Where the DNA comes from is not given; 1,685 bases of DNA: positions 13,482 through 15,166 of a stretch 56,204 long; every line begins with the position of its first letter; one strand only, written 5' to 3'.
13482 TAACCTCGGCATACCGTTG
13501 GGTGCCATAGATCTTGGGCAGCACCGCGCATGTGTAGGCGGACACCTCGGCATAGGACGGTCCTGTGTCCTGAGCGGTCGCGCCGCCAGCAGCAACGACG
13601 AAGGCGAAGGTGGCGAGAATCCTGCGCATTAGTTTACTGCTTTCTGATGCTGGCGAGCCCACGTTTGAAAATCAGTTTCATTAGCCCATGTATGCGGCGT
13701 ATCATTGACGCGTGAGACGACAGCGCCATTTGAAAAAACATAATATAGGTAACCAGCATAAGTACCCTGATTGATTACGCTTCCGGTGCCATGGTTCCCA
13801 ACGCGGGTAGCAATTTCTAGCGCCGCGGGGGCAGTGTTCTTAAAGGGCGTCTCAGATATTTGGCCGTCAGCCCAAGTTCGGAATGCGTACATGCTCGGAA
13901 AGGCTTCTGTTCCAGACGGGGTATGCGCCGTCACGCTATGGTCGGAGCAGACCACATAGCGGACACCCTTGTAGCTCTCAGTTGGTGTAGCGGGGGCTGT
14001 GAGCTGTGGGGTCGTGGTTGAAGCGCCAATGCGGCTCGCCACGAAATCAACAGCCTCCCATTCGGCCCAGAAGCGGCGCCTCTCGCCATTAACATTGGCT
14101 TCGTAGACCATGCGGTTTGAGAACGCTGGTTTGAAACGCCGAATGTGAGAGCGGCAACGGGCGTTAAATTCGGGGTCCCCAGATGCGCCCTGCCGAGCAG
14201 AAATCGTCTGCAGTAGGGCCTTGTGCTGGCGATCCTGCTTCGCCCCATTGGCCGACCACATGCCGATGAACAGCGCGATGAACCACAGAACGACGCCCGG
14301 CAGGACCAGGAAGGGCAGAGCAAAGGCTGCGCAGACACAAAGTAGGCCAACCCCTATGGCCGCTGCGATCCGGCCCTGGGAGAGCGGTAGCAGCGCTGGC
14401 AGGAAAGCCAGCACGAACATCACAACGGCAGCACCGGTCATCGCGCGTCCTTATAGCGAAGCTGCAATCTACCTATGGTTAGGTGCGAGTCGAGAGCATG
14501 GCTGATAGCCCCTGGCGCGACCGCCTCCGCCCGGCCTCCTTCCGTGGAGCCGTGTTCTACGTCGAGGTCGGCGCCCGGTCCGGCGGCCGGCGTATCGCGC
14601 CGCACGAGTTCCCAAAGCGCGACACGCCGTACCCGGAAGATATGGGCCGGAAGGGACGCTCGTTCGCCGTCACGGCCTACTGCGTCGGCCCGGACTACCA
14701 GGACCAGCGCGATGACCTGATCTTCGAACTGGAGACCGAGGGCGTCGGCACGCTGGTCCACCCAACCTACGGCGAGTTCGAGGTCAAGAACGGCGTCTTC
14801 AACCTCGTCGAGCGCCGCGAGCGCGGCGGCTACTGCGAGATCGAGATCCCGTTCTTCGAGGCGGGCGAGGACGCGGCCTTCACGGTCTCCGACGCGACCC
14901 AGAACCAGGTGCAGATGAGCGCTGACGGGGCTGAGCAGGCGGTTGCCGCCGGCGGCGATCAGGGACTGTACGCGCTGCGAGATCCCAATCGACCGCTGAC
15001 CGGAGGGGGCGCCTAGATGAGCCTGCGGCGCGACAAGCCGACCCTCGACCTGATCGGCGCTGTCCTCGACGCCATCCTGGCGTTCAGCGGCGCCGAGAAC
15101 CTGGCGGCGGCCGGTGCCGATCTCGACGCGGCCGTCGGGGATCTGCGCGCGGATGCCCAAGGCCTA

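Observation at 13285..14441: Two-gene minus-strand, lower-GC cassette inserted in the middle of the tail operon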

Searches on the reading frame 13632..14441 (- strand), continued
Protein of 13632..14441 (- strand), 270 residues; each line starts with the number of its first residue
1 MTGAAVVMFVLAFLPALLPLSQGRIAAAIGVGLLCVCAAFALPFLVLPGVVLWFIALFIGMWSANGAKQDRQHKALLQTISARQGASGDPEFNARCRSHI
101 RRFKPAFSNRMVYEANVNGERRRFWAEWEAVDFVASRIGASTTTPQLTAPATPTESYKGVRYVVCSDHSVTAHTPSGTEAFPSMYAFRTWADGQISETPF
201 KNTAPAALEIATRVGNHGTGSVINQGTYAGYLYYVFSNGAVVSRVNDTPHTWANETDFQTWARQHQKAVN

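Call 92: search_protein_families(library=pfam, proteins=[P0011, P0007, P0026, P0019, P0009, P0006], max_evalue=10)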
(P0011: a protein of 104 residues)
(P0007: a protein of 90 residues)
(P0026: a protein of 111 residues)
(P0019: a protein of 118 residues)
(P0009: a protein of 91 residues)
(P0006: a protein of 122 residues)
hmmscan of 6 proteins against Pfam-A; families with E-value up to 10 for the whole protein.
P0011 (104 aa): 7 families
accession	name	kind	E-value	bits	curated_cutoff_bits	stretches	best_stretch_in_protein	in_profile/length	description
PF20990.2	DUF2207_C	-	0.0064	16.7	33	1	9-95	139-212/247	Predicted membrane protein (DUF2207) C-terminal domain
PF00558.24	Vpu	-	0.075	13.3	24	1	49-96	6-49/81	Vpu protein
PF06687.17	SUR7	-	0.14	12.2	29.6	1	11-75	108-171/201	SUR7/PalI family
PF01767.21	Birna_VP3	-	0.29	11.7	22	1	73-103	52-82/227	Birnavirus VP3 protein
PF13800.11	Sigma_reg_N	-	0.59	10.9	26.3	1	59-92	18-52/91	Sigma factor regulator N-terminal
PF02699.20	YajC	-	1.6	9.1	28.2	1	64-94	6-36/78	Preprotein translocase subunit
PF02439.20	Adeno_E3_CR2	-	7.8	6.8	36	0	59-77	8-26/38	Adenovirus E3 region protein CR2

P0007 (90 aa): 5 families
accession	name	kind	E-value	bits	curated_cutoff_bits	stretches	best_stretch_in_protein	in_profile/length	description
PF19346.4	DUF5924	-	0.002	17.8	27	1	7-81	170-247/259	Family of unknown function (DUF5924)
PF02699.20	YajC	-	0.0046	17.2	28.2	1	55-88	6-39/78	Preprotein translocase subunit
PF14373.11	Imm_superinfect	-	1.1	9.6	27.9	1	17-41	3-26/42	Superinfection immunity protein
PF07332.16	Phage_holin_3_6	-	2.3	8.7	28.4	1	8-84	44-105/116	Putative Actinobacterial Holin-X, holin superfamily III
PF20064.4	DUF6463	-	7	7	26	1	27-68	75-116/119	Family of unknown function (DUF6463)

P0026 (111 aa): 1 family
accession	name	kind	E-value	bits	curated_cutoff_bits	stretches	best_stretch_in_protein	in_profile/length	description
PF05745.16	CRPA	-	0.11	13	23.6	1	34-75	82-122/150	Chlamydia 15 kDa cysteine-rich outer membrane protein (CRPA)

P0019 (118 aa): 5 families
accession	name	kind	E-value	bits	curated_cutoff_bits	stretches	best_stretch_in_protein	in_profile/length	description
PF12351.13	Fig1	-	0.053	13.9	25.3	1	11-91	87-163/188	Ca2+ regulator and membrane fusion protein Fig1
PF20990.2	DUF2207_C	-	0.11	12.6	33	1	10-73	143-195/247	Predicted membrane protein (DUF2207) C-terminal domain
PF13400.11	Tad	-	0.12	13.1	22.3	1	44-74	3-32/47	Putative Flp pilus-assembly TadE/G-like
PF25184.1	YxzE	-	0.17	13.4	40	1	46-79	1-34/65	YxzE-like putative bacteriocin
PF12679.13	ABC2_membrane_2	-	1.3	8.6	27.2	1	11-74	122-183/283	ABC-2 family transporter protein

P0009 (91 aa): 5 families
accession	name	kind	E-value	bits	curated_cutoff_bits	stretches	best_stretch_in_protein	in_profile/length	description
PF02699.20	YajC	-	0.021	15.1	28.2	1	53-84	5-36/78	Preprotein translocase subunit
PF13273.12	DUF4064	-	0.061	14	32.1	1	42-69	6-33/102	Protein of unknown function (DUF4064)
PF14316.11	DUF4381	-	0.14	12.9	27.2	1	53-87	18-59/145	Domain of unknown function (DUF4381)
PF13829.11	DUF4191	-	0.44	10.3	30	1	16-76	25-85/219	Domain of unknown function (DUF4191)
PF19529.4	DUF6057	-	0.82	8.9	29.8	1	11-76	129-186/569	Family of unknown function (DUF6057)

P0006 (122 aa): 3 families
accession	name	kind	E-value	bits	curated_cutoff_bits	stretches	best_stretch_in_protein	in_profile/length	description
PF01292.26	Ni_hydr_CYTB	-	0.0078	16.4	30.1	1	10-117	13-113/179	Prokaryotic cytochrome b561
PF16311.10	TMEM100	-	0.0082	16.2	34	1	9-59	61-109/133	Transmembrane protein 100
PF02699.20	YajC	-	0.56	10.6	28.2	1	55-86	3-37/78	Preprotein translocase subunit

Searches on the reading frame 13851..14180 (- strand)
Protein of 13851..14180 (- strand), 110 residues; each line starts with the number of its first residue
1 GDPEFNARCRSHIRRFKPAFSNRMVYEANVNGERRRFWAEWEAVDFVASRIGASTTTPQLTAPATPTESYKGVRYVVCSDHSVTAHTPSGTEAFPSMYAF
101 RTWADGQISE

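Call 82: search_solved_structures(query=A6, max_evalue=5, show_alignments=2)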
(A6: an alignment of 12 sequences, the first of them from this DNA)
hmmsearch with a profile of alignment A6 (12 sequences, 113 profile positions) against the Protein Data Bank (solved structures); distinct sequences matched with E-value up to 5: 4.
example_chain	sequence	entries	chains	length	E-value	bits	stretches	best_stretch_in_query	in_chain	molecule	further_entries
5z3c_A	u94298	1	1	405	1.4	12.4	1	63-110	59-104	Glycoside hydrolase 15-related protein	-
5z3e_A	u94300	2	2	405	1.5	12.3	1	63-110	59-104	Glycoside hydrolase 15-related protein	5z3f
5z3d_A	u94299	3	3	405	1.5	12.3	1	63-110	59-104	Glycoside hydrolase 15-related protein | Isomaltose glucohydrolase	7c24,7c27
5z3a_A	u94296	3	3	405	1.6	12.3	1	63-110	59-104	Glycoside hydrolase 15-related protein | Isomaltose glucohydrolase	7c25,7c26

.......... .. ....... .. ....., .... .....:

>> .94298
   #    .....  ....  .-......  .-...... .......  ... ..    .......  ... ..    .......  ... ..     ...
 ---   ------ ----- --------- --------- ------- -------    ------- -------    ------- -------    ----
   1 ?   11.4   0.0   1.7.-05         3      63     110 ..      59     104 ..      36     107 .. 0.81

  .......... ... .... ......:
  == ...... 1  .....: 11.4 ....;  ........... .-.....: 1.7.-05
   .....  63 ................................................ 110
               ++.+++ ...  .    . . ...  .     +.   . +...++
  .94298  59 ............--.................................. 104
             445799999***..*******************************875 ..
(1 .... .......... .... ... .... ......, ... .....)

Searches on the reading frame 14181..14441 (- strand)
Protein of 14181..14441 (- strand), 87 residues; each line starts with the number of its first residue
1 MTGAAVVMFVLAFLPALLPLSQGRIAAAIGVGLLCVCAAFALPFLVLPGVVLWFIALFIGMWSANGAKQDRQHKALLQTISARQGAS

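Call 40: find_homologous_proteins(query=A3, max_evalue=0.01)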
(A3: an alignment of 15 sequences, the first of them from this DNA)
Query A3 (15 sequences) (87 aa, profile of the alignment): 10 proteins with E <= 0.01 among 8000 candidates.
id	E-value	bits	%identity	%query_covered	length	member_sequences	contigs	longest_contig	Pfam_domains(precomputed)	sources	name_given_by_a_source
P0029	5.0e-28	115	87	99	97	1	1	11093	-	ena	-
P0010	7.8e-27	111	40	91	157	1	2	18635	-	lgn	-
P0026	1.6e-24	104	33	100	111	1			-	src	-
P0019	8.1e-24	101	30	95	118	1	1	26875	-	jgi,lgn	jgi:amino acid transporter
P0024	1.3e-23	101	38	64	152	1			-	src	-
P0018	6.8e-20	89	36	90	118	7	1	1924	-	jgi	-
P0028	1.4e-19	88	32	84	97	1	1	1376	-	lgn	-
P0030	8.2e-16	76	40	89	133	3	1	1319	-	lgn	-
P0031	4.5e-14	70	28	84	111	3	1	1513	-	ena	-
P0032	4.8e-6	44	33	45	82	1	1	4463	-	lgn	-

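Call 41: find_encoding_contigs(protein=P0029, flank=10000, max_places=3)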
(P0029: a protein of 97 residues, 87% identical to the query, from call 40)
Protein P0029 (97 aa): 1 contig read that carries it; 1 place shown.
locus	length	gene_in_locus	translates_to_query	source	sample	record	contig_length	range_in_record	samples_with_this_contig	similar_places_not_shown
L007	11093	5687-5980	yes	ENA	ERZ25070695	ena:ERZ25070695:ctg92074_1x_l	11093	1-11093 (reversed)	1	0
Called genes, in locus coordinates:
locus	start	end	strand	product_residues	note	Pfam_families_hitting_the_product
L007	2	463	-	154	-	?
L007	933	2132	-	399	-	PF00180:Iso_dh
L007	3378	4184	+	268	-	PF22617:HCS_D2, PF08502:LeuA_dimer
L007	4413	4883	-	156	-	-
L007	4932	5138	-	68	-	-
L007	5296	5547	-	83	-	-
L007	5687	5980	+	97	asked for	-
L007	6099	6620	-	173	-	PF01609:DDE_Tnp_1, PF13751:DDE_Tnp_1_6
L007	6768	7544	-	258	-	-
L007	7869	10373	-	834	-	-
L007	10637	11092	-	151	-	?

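Call 92: search_protein_families(library=pfam, proteins=[window:14181-14441:-], max_evalue=10)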
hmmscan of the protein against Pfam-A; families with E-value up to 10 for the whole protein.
seq(87 aa): 3 families
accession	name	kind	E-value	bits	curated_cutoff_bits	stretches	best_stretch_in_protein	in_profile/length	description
PF20990.2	DUF2207_C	-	0.62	10.2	33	1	20-76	163-206/247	Predicted membrane protein (DUF2207) C-terminal domain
PF11992.13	TgpA_N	-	1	8.7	30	1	4-69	81-152/333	TgpA N-terminal domain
PF13567.11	DUF4131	-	4.5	7.4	31.6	1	20-75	5-62/165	Domain of unknown function (DUF4131)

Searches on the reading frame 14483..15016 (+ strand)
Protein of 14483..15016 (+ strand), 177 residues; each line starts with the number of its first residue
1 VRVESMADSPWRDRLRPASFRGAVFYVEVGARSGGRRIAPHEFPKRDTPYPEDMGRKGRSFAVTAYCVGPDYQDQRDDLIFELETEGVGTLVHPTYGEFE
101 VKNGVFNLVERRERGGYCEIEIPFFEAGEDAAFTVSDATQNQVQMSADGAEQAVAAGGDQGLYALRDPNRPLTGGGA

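Call 4: search_protein_families(library=pfam, proteins=[window:14483-15016:+], max_evalue=1)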
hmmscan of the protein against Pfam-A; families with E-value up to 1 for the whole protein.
window:14483-15016:+ (177 aa): 1 family
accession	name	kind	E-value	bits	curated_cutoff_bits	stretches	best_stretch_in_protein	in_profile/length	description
PF07157.17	DNA_circ_N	-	3.4e-29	101.6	21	1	15-101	2-88/88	DNA circularisation protein N-terminus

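Call 21: find_related_loci(query=window:14483-15016:+, collection=genome_contigs, flank=6000)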
Query window:14483-15016:+ (177 aa) in genome_contigs; peptide patterns used: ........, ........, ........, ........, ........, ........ (x = any residue, [..] = any of these).
600 stretches matched a pattern, but none encodes a relative of the query by tblastn (E <= 1e-3).

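Call 22: search_dna_similar(query=window:14498-15013:+, collection=phages, mode=protein, max_rows=30)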
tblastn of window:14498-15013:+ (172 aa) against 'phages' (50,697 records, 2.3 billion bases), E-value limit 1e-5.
Records with a match: 191; places in all: 193; records where one place covers at least 80% of the query: 133.
Best place of each record, by identity: <60% 191.
By first word of the organism name: Ralstonia 97; Vibrio 17; Escherichia 9; Yersinia 8; Shigella 7; Salmonella 7; Enterobacteria 6; Burkholderia 5; Bacteriophage 4; Rhizobium 4; and 21 more.
By host as written in the record: Ralstonia solanacearum 70; - 12; Vibrio sp. 9; Escherichia coli 6; Ralstonia solanacearum Race 3, Biovar 1 6; Salmonella enterica subsp. enterica serovar Typhimurium 4; Yersinia pestis EV76-CN 4; Bordetella bronchiseptica 3; and 68 more.
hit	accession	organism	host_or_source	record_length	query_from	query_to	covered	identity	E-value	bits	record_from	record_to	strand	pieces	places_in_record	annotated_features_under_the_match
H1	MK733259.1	Yersinia phage YeP1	Yersinia enterocolitica ...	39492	6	162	91%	41.3%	3e-28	115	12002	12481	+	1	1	tail/DNA circulation protein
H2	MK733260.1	Yersinia phage YeP2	Yersinia enterocolitica ...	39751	6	162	91%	41.3%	3e-28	115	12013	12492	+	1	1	tail/DNA circulation protein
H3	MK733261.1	Yersinia phage YeP3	Yersinia enterocolitica QH2012-y91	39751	6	162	91%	41.3%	3e-28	115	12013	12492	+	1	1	tail/DNA circulation protein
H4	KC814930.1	Shigella phage SfIV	Shigella flexneri serotype 4av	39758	2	145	84%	44.8%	1e-27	113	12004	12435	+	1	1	tail/DNA circulation protein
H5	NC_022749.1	Shigella phage SfIV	Shigella flexneri serotype 4av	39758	2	145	84%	44.8%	1e-27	113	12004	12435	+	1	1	DNA circularization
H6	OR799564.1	Shigella phage VIT_AJPSC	Shigella dysenteriae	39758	2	145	84%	44.8%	1e-27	113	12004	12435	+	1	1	DNA circularization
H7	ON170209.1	Ralstonia phage YO122_2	Ralstonia solanacearum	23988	6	126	70%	52.0%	7e-28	114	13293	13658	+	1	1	record has no annotation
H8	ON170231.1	Ralstonia phage YO135_4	Ralstonia solanacearum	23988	6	126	70%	52.0%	7e-28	114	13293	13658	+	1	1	record has no annotation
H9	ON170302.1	Ralstonia phage YO178_1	Ralstonia solanacearum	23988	6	126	70%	52.0%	7e-28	114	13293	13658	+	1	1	record has no annotation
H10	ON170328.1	Ralstonia phage YO194_2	Ralstonia solanacearum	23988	6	126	70%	52.0%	7e-28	114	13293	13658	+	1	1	record has no annotation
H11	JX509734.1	Enterobacteria phage SfI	Shigella flexneri serotype 1a strain 019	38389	6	145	81%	44.7%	3e-27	112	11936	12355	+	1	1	hypothetical protein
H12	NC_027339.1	Enterobacteria phage SfI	Shigella flexneri serotype 1a strain 019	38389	6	145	81%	44.7%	3e-27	112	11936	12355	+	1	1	DNA circularization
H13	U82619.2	Enterobacteria phage SfV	-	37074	6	145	81%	44.7%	4e-27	112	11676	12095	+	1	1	orf15: tail/DNA circulation protein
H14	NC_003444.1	Enterobacteria phage SfV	Shigella flexneri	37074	6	145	81%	44.7%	4e-27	112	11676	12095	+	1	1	DNA circularization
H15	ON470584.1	Escherichia phage vB_EcoM-689R6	Escherichia coli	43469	6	145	81%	44.7%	4e-27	112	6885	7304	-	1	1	tail/DNA circulation protein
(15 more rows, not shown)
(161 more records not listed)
